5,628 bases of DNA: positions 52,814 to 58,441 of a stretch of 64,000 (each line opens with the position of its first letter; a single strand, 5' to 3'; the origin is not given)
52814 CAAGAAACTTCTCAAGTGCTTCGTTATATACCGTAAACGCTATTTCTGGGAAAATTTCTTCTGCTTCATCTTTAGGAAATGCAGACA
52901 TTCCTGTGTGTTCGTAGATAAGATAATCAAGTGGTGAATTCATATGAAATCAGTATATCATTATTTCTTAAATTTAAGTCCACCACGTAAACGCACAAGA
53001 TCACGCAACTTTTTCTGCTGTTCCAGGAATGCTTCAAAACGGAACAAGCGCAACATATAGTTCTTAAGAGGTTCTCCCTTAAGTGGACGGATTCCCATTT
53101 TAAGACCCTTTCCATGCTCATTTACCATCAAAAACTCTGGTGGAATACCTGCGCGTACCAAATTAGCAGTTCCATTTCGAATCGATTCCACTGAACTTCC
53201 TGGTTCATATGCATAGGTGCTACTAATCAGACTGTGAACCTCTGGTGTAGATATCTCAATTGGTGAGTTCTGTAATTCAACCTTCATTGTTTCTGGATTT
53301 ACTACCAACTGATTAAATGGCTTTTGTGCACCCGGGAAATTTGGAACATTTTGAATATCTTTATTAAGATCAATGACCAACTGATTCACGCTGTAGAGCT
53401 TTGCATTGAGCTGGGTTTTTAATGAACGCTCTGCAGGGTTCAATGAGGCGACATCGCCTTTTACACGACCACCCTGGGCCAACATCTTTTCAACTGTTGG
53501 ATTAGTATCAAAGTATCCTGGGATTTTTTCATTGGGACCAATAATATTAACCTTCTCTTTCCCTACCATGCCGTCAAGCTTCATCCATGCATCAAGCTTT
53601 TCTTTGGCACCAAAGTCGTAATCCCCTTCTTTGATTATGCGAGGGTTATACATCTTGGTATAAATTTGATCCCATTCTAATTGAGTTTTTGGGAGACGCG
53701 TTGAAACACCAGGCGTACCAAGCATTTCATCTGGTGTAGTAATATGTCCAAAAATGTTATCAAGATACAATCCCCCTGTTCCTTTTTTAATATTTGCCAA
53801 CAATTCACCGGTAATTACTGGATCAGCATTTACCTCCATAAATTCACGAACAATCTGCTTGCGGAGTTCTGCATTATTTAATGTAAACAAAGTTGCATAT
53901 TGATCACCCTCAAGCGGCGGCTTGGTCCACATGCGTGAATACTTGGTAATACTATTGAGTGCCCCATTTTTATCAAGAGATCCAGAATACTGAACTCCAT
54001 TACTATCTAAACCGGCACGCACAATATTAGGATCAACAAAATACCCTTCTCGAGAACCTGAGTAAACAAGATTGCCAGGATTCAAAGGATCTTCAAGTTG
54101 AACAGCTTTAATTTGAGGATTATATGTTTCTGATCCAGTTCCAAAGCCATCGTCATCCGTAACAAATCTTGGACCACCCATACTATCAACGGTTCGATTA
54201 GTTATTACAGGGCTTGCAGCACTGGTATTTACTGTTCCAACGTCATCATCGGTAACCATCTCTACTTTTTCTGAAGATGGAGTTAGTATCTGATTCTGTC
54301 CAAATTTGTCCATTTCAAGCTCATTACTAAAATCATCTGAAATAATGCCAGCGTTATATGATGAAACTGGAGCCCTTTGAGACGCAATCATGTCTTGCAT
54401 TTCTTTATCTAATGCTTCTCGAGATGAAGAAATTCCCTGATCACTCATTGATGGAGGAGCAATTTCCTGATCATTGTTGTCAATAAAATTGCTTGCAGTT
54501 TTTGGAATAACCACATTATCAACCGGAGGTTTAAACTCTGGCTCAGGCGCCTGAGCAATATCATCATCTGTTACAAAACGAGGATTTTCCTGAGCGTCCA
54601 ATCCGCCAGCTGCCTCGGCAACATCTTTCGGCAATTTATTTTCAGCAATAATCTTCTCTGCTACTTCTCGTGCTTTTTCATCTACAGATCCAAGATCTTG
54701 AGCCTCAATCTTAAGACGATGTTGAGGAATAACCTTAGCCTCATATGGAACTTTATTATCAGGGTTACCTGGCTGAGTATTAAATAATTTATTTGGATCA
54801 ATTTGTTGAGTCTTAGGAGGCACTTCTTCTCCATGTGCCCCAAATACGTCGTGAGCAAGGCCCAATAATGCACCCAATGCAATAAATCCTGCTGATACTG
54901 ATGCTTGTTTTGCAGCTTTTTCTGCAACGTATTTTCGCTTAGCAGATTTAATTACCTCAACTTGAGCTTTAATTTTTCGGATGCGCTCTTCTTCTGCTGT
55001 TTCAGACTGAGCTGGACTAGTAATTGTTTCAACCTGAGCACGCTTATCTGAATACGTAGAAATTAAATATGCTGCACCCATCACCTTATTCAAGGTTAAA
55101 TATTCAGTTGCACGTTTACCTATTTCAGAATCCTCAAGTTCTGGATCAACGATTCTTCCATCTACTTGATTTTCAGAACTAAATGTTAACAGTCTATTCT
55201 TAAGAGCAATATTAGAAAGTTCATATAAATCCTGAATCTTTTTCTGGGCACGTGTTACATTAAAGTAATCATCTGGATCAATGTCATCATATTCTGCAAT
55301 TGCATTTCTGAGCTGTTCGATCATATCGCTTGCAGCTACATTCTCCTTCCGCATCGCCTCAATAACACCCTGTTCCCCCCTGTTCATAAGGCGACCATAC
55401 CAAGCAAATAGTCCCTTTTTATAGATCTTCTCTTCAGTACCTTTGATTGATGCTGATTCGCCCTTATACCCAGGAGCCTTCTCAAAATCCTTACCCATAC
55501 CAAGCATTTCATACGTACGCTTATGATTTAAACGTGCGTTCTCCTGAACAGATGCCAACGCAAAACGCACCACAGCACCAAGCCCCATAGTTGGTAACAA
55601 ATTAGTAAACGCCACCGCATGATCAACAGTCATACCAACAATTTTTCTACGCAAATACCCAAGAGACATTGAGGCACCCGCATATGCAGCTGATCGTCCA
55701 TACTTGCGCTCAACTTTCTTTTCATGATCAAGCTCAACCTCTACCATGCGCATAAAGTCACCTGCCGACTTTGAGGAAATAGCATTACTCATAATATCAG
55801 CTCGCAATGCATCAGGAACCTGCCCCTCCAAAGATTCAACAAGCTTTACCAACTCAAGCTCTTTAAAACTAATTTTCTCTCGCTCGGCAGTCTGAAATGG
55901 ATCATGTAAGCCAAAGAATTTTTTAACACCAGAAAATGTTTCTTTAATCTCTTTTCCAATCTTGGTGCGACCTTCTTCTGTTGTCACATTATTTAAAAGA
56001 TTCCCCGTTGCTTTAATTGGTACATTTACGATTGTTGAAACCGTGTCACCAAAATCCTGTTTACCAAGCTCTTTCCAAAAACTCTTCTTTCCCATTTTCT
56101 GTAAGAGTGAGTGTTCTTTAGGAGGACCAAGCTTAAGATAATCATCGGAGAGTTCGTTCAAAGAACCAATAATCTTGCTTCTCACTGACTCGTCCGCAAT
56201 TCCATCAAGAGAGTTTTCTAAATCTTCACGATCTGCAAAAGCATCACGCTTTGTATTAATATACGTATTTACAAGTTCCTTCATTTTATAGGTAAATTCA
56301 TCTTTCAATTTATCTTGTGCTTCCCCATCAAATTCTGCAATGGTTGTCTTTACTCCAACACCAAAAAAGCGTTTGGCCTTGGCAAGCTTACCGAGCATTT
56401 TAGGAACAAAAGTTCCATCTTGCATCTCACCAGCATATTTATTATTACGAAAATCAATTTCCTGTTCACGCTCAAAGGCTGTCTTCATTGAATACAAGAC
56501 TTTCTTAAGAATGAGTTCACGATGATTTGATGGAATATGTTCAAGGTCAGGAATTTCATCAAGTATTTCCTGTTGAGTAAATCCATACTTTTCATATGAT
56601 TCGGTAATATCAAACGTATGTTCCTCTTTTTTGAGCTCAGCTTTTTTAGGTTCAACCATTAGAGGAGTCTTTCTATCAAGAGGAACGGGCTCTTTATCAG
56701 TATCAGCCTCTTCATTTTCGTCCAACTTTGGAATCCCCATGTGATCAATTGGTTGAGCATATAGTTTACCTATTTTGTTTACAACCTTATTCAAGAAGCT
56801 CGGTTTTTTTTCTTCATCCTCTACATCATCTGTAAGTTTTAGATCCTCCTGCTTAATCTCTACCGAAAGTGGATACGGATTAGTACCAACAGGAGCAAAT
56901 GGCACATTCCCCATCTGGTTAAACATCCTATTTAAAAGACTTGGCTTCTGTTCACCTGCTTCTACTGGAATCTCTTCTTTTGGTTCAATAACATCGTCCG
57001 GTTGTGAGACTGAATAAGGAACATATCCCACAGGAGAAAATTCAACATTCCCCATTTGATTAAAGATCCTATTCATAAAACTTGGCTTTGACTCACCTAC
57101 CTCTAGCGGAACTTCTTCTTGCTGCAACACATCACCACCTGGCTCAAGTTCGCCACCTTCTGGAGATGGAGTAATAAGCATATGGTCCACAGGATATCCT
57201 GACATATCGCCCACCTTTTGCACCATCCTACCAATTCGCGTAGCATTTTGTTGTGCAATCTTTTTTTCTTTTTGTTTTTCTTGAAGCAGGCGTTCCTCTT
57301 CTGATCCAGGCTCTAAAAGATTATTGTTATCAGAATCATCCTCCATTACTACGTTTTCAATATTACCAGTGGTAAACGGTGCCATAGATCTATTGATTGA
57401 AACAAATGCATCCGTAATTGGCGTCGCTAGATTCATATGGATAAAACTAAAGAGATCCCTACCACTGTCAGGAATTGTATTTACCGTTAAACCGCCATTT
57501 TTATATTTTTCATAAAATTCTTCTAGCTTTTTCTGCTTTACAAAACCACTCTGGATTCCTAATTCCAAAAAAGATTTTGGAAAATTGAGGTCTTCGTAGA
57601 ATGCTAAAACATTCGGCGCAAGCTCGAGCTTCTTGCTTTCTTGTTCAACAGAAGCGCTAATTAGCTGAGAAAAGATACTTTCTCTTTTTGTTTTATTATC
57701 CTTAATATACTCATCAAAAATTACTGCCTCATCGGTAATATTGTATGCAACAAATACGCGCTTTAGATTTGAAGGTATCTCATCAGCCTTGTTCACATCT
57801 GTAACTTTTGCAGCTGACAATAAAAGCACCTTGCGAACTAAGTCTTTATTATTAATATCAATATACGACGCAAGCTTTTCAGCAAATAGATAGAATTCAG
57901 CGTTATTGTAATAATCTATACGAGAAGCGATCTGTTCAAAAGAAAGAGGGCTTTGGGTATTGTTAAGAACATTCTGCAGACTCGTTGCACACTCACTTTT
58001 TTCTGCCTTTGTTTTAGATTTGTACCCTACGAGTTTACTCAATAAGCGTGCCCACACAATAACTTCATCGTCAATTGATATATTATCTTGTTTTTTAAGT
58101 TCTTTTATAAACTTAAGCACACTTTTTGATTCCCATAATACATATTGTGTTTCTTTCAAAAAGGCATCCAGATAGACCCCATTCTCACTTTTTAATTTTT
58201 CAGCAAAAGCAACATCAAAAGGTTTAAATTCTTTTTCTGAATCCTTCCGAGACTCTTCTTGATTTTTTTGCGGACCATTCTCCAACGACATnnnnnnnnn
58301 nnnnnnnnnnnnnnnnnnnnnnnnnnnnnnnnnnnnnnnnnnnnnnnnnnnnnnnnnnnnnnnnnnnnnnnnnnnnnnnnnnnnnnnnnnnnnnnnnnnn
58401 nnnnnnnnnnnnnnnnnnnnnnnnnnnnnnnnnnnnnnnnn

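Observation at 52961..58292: Leaderless 1776-aa giant protein of unknown function at the head of a type IV pilin operon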

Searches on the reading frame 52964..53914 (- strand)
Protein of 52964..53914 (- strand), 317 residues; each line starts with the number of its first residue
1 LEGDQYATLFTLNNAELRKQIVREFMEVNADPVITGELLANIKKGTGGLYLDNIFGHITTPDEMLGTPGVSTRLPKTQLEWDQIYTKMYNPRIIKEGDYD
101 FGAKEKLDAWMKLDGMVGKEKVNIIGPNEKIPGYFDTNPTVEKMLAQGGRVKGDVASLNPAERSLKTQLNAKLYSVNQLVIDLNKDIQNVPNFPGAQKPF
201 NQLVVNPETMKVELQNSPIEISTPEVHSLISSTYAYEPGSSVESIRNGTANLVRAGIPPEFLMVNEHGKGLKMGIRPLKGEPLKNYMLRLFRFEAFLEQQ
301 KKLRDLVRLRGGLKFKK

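Call 40: find_homologous_proteins(query=A2, max_evalue=0.01)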
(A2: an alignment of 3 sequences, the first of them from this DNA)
Query A2 (3 sequences): 5123 candidates shared short words with the query, none scored E <= 0.01.

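Call 41: find_related_loci(query=A2, collection=genome_contigs, flank=10000)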
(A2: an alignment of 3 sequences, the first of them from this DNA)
Query A2 (317 aa) in genome_contigs; peptide patterns used: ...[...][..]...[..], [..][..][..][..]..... (x = any residue, [..] = any of these).
61 stretches matched a pattern; 1 encode a relative of the query (tblastn E <= 1e-3); 1 distinct loci.
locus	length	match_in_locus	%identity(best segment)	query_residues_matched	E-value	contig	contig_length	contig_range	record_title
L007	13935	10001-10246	48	223-304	7e-23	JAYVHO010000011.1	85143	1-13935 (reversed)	MAG: bacterium isolate GL49_Down_metabinner_19 GL49_Down_metabinner_19_10, whole genome shotgun sequence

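Call 42: find_related_loci(query=A2, collection=metagenome_contigs, flank=10000)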
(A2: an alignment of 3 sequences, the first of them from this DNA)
Query A2 (317 aa) in metagenome_contigs; peptide patterns used: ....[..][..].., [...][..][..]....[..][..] (x = any residue, [..] = any of these).
189 stretches matched a pattern, but none encodes a relative of the query by tblastn (E <= 1e-3).

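Call 48: predict_structure(alignment_id=A2)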
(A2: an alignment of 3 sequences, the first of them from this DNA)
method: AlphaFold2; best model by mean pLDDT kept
length: 317 residues; sequences in the alignment: 3
mean_pLDDT: 45.8   pTM: 0.47
mean pLDDT of the five models: 45.8, 43.2, 42.1, 41.7, 39.7
residues with pLDDT >= 90: 0; 70-90: 25; 50-70: 96; < 50: 196
segments of 3 or more residues with pLDDT < 50: 1-98, 123-158, 187-232, 265-270, 310-317
pLDDT, mean of each block of 10 residues (from residue 1): 31 41 45 43 33 27 32 37 38 43 73 58 41 32 30 43 62 66 54 40 35 26 26 53 54 55 50 56 68 74 59 36
secondary structure, 60 per line:
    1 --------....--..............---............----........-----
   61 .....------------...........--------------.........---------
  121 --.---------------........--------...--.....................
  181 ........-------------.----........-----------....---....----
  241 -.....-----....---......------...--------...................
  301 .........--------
elements in order: H9-12 H15-28 H32-43 H48-55 H61-65 H78-88 H103-111 H139-146 H160-188 H207-214 H226-229 E233-236 H242-246 E252-255 E262-264 E271-273 H283-309

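Call 54: search_solved_structures(query=A2, max_evalue=10)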
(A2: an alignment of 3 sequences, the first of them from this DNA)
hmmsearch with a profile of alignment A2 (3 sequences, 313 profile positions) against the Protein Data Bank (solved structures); distinct sequences matched with E-value up to 10: 8.
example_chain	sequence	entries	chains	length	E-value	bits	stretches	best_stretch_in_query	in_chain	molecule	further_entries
6egc_A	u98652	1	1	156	0.11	15.1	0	138-197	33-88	SC_2L4HC2_23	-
3a5x_A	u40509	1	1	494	0.58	12.7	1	127-224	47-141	Flagellin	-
6jy0_A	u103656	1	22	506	0.59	12.7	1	127-224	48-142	Flagellin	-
9h38_A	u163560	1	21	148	0.99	11.9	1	236-276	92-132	Flagellar hook-length control protein FliK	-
9iwq_A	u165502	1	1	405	3.7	10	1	127-224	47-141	Flagellin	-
8fml_B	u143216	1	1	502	3.9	10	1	127-224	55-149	Flagellin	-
9gnz_A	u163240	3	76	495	5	9.6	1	127-224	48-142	Flagellin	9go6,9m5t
1ucu_A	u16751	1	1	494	7.3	9.1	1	127-224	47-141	phase 1 Flagellin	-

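Call 85: fold_search(model_id=the predicted structure, library=pdb)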
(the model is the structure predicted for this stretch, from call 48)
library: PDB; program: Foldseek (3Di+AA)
matches with E <= 10: 10; with E <= 0.001: 0
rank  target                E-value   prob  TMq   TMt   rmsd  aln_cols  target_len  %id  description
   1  9a7d_B                5.6e-01  0.05  0.12  0.13  27.1       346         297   12  Integrative model of YRVJ-YACD by crosslinking MS and deep learning (released 2024-09-18)
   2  7saz_A                2.5e+00  0.04  0.13  0.18  21.0       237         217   11  Structure of GldLM, the proton-powered motor that drives Type IX protein secretion and gliding motility in Capnocytoph (released 2022-03-23)
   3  7sax_A                3.7e+00  0.03  0.14  0.19  20.4       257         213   12  Structure of GldLM, the proton-powered motor that drives Type IX protein secretion and gliding motility in Sphingobact (released 2022-03-23)
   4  5gjq_O                5.4e+00  0.01  0.11  0.10  25.2       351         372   12  Structure of the human 26S proteasome bound to USP14-UbAl (released 2016-08-17)
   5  6plm_B                6.0e+00  0.02  0.11  0.06  18.1       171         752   10  Legionella pneumophila SidJ/ Calmodulin 2 complex (released 2019-11-20)
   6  5tfl_B                7.1e+00  0.01  0.07  0.10   8.0        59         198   14  Crystal Structure of Mouse Cadherin-23 EC7+8 (released 2017-12-27)
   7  7tbq_E                8.7e+00  0.02  0.08  0.07  13.1       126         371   16  LOV2-DARPIN fusion : D7 (released 2023-07-05)
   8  6k4k_A                9.2e+00  0.01  0.12  0.06  17.6       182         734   10  Crystal structure of SidJ-CaM binary complex at 2.71 A (released 2019-07-24)
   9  7l75_A                9.2e+00  0.01  0.15  0.17  25.0       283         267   10  Crystal Structure of Peptidylprolyl Isomerase PrsA from Streptococcus mutans. (released 2021-12-01)
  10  6p2j_A                9.7e+00  0.02  0.14  0.11  25.2       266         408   10  Dimeric structure of ACAT1 (released 2020-05-20)

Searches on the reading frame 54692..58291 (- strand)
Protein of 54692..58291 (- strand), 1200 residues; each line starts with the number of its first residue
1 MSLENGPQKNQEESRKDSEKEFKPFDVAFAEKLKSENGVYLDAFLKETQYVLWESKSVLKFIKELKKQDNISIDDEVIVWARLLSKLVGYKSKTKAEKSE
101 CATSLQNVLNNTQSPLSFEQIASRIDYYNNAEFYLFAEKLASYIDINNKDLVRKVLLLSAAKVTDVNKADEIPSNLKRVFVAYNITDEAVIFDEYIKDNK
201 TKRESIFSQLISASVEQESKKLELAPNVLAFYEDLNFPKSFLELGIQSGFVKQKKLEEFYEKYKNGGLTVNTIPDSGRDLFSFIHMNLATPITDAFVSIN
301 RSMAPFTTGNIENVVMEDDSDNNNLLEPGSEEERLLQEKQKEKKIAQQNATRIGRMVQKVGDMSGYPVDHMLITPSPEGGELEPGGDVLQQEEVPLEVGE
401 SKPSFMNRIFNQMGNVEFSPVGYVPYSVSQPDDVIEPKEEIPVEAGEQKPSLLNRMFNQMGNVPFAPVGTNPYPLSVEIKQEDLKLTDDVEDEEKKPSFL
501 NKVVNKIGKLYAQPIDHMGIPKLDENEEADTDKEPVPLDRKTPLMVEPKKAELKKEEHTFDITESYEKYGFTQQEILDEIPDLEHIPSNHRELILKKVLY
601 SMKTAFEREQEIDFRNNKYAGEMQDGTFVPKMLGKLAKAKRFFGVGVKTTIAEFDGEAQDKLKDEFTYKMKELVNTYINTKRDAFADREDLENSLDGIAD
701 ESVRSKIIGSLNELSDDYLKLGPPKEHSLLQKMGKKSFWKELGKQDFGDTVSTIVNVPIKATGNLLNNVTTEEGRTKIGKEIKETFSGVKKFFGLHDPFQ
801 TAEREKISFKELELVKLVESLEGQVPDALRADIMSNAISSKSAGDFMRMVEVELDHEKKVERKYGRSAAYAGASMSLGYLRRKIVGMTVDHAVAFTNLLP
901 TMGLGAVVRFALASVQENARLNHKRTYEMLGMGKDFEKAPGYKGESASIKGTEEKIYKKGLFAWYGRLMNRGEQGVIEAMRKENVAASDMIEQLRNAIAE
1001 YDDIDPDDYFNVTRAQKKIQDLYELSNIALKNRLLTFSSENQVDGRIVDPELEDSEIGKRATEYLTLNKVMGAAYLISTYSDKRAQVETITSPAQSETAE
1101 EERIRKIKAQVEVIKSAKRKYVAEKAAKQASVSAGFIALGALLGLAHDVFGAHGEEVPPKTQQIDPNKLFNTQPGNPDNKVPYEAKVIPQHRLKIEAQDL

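Call 73: predict_structure(protein=window:54692-58291:-)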
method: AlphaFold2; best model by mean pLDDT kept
length: 1200 residues; sequences in the alignment: 1
mean_pLDDT: 35.6   pTM: 0.23
mean pLDDT of the five models: 35.6, 30.0, 29.8, 25.4, 24.9
residues with pLDDT >= 90: 0; 70-90: 0; 50-70: 32; < 50: 1168
segments of 3 or more residues with pLDDT < 50: 1-62, 67-329, 331-333, 345-570, 578-583, 586-590, 600-621, 623-626, 628-630, 632-695, 697-772, 774-776, 778-1200
pLDDT, mean of each block of 10 residues (from residue 1): 25 35 35 39 37 40 46 43 44 41 43 37 35 39 36 38 36 34 30 30 34 28 30 30 36 43 40 35 31 27 25 28 34 51 46 42 37 29 30 28 29 26 26 30 31 31 27 27 28 33 33 27 33 37 39 33 45 51 47 50 45 42 47 43 36 40 39 32 36 46 45 34 33 36 36 35 42 48 42 34 31 35 35 34 34 37 34 34 34 34 34 36 37 42 36 33 32 34 35 36 35 34 35 32 36 42 36 32 32 34 39 36 35 33 33 30 30 29 28 26
secondary structure, 60 per line:
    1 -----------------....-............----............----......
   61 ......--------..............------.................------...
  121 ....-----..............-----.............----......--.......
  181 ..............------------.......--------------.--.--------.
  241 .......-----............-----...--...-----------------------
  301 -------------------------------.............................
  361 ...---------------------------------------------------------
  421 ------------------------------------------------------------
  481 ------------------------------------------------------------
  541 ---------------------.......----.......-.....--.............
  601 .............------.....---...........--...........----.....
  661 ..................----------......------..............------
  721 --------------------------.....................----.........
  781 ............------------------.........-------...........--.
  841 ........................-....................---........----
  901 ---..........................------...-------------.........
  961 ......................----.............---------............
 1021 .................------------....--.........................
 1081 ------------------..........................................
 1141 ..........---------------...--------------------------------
elements in order (helices of 4 or more, strands of 3 or more residues): H18-21 H23-34 H39-50 H55-66 H75-88 H95-111 H118-124 H130-143 H149-161 H166-171 H174-194 H207-213 H240-247 H253-264 H332-363 H562-568 H573-579 H581-585 H588-613 H620-624 H628-638 H641-651 H656-678 H689-694 H701-714 H747-767 H772-792 H811-819 H827-837 H840-864 H866-885 H889-896 H904-929 H952-982 H987-999 H1009-1037 H1050-1053 H1056-1080 H1099-1150

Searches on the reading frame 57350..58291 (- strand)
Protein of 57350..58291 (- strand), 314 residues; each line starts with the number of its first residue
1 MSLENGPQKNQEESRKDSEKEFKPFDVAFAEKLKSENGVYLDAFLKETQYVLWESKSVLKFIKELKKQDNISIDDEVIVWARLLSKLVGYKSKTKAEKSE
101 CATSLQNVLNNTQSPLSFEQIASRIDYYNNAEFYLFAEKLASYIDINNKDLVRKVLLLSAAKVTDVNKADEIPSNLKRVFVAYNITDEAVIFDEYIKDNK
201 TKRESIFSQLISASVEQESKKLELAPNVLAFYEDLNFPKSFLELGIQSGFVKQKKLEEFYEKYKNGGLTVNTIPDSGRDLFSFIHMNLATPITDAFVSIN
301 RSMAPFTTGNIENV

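Call 91: search_solved_structures(query=A6, max_evalue=10)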
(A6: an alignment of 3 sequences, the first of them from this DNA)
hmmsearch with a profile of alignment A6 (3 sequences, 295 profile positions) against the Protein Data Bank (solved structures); distinct sequences matched with E-value up to 10: 2.
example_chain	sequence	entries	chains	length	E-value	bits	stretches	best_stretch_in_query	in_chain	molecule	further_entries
7q58_A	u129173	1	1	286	5.2e-06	29.2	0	79-105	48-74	SAKe6BR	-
6qld_e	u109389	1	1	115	0.16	14.5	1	4-63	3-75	Histone H3-like centromeric protein CSE4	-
